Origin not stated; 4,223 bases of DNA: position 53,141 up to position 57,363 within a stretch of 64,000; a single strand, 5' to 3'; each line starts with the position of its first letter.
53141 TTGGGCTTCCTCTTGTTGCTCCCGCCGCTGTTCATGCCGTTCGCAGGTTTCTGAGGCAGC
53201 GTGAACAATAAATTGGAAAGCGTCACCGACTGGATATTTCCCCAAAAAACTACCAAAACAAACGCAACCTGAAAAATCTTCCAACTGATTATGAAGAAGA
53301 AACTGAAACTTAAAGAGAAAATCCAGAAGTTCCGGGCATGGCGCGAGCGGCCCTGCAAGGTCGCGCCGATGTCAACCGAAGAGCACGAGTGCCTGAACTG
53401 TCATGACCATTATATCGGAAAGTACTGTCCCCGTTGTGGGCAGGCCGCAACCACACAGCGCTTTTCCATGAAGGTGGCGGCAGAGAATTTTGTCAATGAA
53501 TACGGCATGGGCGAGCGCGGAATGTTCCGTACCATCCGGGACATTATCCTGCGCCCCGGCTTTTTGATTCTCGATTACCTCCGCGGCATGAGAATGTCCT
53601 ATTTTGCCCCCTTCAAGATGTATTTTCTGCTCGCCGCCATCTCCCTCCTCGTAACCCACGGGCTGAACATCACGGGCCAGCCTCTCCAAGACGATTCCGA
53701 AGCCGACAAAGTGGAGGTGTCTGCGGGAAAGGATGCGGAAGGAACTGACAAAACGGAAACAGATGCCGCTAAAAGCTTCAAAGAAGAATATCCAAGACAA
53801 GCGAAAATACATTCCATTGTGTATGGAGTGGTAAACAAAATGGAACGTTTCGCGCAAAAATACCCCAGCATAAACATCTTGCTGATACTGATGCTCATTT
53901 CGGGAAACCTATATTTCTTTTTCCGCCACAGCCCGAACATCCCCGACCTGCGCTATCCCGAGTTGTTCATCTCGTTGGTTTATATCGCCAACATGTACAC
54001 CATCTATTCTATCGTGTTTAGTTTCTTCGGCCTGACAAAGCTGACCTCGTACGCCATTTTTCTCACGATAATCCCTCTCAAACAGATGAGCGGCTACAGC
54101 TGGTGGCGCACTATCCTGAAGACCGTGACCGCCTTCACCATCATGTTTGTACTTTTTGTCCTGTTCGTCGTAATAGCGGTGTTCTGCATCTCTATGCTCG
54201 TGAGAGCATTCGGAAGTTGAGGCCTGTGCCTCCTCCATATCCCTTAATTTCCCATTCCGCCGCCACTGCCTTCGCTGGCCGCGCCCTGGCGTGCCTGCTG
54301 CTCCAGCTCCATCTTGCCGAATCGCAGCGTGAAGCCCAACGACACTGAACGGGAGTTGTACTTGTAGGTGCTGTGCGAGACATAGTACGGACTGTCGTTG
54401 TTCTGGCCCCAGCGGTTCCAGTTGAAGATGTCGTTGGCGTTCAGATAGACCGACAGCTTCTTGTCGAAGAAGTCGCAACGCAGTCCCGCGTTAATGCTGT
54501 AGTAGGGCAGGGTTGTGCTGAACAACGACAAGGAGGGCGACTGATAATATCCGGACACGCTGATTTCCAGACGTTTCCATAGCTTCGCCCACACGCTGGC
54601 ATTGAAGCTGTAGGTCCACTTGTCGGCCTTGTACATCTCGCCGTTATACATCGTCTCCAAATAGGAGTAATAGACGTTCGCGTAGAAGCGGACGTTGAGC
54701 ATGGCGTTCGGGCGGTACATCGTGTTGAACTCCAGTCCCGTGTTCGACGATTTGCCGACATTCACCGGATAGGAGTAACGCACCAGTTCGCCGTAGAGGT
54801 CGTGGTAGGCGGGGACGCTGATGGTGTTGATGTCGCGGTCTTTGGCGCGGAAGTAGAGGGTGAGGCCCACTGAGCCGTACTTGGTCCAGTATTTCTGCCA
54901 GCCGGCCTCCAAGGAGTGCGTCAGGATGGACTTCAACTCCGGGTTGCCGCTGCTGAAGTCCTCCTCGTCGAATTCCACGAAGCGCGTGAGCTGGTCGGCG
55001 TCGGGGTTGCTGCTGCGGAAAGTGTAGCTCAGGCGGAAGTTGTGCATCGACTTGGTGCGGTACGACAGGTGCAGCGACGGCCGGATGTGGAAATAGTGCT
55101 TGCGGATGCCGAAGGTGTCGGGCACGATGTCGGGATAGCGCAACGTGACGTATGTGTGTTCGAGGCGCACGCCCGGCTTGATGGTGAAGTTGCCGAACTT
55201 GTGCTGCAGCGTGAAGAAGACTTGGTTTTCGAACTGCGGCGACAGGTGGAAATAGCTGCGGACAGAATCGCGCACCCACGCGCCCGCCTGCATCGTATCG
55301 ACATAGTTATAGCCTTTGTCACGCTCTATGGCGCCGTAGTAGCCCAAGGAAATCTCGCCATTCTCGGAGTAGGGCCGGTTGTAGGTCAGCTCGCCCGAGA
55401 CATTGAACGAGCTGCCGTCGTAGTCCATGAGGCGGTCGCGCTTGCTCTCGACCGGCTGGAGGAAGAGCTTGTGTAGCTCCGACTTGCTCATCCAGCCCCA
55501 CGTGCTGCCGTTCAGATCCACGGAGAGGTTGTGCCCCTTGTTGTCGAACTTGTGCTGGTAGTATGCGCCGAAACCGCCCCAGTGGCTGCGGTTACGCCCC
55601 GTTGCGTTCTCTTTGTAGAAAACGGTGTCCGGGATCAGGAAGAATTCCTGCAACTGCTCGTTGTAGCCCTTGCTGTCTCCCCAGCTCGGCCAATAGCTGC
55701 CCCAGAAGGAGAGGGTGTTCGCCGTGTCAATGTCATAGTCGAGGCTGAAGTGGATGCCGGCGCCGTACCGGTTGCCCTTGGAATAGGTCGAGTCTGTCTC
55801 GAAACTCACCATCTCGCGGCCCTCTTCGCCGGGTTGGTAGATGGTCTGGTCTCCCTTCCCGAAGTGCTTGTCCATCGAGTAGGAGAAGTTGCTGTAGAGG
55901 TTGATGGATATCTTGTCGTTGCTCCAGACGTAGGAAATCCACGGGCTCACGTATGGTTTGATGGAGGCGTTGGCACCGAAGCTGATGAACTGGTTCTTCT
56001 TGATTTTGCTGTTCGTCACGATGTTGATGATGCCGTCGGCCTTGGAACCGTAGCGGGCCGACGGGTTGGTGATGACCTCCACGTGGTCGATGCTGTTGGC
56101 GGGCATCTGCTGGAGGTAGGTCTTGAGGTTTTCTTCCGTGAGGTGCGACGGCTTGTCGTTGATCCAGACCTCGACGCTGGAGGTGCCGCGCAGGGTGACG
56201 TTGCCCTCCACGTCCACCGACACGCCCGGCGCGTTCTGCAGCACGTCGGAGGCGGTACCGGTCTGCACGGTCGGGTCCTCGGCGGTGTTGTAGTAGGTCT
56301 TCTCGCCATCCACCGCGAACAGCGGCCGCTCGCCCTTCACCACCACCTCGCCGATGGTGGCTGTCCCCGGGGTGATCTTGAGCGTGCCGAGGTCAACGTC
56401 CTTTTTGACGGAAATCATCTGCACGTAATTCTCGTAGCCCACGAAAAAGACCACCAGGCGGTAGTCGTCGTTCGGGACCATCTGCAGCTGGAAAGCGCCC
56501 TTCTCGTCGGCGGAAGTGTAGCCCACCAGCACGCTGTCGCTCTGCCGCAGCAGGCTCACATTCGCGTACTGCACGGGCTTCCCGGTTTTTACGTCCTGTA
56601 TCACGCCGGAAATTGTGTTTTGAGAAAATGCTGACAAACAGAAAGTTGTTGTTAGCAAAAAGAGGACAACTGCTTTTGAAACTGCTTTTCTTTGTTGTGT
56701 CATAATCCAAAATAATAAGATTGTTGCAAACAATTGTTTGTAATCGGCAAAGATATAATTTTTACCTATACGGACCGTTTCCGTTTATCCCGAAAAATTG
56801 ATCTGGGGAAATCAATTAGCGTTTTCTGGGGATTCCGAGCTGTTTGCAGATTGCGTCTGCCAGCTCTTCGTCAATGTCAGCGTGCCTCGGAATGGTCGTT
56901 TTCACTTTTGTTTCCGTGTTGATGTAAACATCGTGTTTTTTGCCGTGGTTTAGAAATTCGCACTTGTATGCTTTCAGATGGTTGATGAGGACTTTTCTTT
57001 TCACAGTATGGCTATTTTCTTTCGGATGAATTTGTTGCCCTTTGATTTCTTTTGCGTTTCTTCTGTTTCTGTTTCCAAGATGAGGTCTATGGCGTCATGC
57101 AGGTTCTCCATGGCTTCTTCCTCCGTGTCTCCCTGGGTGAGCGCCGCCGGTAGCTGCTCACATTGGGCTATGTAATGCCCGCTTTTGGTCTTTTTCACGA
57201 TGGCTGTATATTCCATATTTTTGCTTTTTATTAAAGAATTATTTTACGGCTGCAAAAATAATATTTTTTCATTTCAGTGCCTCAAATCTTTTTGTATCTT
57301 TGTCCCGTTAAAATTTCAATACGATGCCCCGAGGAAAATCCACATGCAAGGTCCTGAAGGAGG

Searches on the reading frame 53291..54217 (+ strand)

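Call 5: search_protein_families(library=pfam, proteins=[window:53291-54217:+], max_evalue=0.1)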
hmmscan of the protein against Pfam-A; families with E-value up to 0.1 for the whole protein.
window:53291-54217:+ (309 aa): 3 families
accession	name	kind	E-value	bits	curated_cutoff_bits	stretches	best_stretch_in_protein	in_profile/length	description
PF12412.13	DUF3667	-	6.3e-15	54.9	27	1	75-118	1-44/45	Protein of unknown function (DUF3667)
PF11682.14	Zn_ribbon_11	-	0.0038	17.3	24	1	34-51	8-26/37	Probable zinc-ribbon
PF08772.16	Zn_ribbon_NOB1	-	0.023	15.2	24.9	1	32-65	12-44/72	Nin one binding (NOB1) Zn-ribbon like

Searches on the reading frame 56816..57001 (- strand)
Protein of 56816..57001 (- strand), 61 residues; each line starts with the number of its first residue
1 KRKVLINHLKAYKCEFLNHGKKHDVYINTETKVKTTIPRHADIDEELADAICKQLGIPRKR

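Call 5: search_protein_families(library=pfam, proteins=[window:56816-57001:-], max_evalue=0.1)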
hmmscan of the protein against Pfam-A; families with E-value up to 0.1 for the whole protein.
window:56816-57001:- (61 aa): 1 family
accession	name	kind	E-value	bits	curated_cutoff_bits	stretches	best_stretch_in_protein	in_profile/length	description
PF07927.17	HicA_toxin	-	1.3e-06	28.8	27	1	5-57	4-58/58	HicA toxin of bacterial toxin-antitoxin,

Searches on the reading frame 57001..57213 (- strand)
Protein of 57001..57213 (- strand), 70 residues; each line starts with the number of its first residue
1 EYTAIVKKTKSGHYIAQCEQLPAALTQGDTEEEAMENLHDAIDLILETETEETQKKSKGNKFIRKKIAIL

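Call 5: search_protein_families(library=pfam, proteins=[window:57001-57213:-], max_evalue=0.1)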
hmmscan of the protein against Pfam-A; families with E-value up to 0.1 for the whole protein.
window:57001-57213:- (70 aa): 6 families
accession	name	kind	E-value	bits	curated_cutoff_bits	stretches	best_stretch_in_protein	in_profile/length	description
PF15919.11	HicB_lk_antitox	-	0.00023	21.7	27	1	2-58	1-57/123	HicB_like antitoxin of bacterial toxin-antitoxin system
PF24113.1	DUF7387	-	0.0092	16.8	27.9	1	26-54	35-62/85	Family of unknown function (DUF7387)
PF21748.3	UPF0150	-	0.0094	16.3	27.3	1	4-43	10-50/64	UPF0150-like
PF18799.6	LPD5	-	0.058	14.1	27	1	15-58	15-58/144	Large polyvalent protein-associated domain 5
PF08972.17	DUF1902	-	0.083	13.5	22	1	11-51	12-52/74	Domain of unknown function (DUF1902)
PF19795.4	DUF6279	-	0.088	13.2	27.7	1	3-54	21-72/195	Family of unknown function (DUF6279)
